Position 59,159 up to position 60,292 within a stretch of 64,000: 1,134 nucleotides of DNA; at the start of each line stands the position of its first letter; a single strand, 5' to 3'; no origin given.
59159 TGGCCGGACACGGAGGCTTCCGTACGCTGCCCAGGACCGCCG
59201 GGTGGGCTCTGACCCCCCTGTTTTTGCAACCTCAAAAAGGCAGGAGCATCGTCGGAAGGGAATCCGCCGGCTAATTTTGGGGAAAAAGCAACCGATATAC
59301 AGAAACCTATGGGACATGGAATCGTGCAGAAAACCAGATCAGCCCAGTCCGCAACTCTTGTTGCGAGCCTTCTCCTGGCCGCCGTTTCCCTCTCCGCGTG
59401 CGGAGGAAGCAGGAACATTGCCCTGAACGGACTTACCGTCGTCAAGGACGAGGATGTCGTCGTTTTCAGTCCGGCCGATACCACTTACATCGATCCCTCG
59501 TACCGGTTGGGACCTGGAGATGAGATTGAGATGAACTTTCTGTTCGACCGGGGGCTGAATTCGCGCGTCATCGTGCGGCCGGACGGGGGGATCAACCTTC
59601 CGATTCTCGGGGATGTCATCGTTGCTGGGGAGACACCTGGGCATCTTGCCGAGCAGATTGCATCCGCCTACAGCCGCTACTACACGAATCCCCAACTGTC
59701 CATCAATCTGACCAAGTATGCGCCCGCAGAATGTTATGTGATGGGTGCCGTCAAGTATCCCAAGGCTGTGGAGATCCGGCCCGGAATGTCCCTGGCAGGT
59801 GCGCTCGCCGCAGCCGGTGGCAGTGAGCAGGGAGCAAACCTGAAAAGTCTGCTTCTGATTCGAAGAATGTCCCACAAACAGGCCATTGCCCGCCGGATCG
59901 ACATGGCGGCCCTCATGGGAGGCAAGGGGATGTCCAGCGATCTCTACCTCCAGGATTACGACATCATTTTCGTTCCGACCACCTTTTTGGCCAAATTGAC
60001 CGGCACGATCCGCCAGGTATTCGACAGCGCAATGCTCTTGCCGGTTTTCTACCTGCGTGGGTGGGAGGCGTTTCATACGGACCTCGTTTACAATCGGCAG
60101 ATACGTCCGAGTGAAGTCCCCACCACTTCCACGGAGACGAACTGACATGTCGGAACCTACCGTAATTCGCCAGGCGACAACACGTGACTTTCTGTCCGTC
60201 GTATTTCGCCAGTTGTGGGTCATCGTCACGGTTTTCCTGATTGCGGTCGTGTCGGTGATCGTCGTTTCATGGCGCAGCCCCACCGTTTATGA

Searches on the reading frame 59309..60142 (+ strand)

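Call 26: search_protein_families(library=pfam, proteins=[window:59309-60142:+], max_evalue=0.001)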
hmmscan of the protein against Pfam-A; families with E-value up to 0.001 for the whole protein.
window:59309-60142:+ (278 aa): 3 families
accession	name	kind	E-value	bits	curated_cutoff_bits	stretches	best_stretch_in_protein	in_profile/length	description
PF02563.21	Poly_export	-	3.1e-18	66.2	28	1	62-134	4-76/77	Polysaccharide biosynthesis/export protein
PF22461.2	SLBB_2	-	7.8e-12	45.6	27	1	142-222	3-79/79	SLBB domain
PF10531.15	SLBB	-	1.7e-08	34.6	27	1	143-186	3-46/55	SLBB domain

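Call 27: search_protein_families(library=ncbifam, proteins=[window:59309-60142:+], max_evalue=0.001)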
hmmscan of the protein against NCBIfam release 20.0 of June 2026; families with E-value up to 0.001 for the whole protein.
window:59309-60142:+ (278 aa): 4 families
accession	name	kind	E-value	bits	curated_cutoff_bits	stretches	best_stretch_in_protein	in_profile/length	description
TIGR03027.2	pepcterm_export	equivalog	8.5e-28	97.2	180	1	64-226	2-168/169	XrtA/PEP-CTERM system exopolysaccharide export protein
NF041843.1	EpsY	equivalog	8.4e-20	70.9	320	1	60-222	48-210/211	exopolysaccharide export protein EpsY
TIGR03028.1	EpsE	equivalog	9.3e-19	67.7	262.65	1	65-224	2-161/239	polysaccharide export protein EpsE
NF011658.0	PRK15078.1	subfamily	1.7e-13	50.1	333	1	88-224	119-251/380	polysaccharide export protein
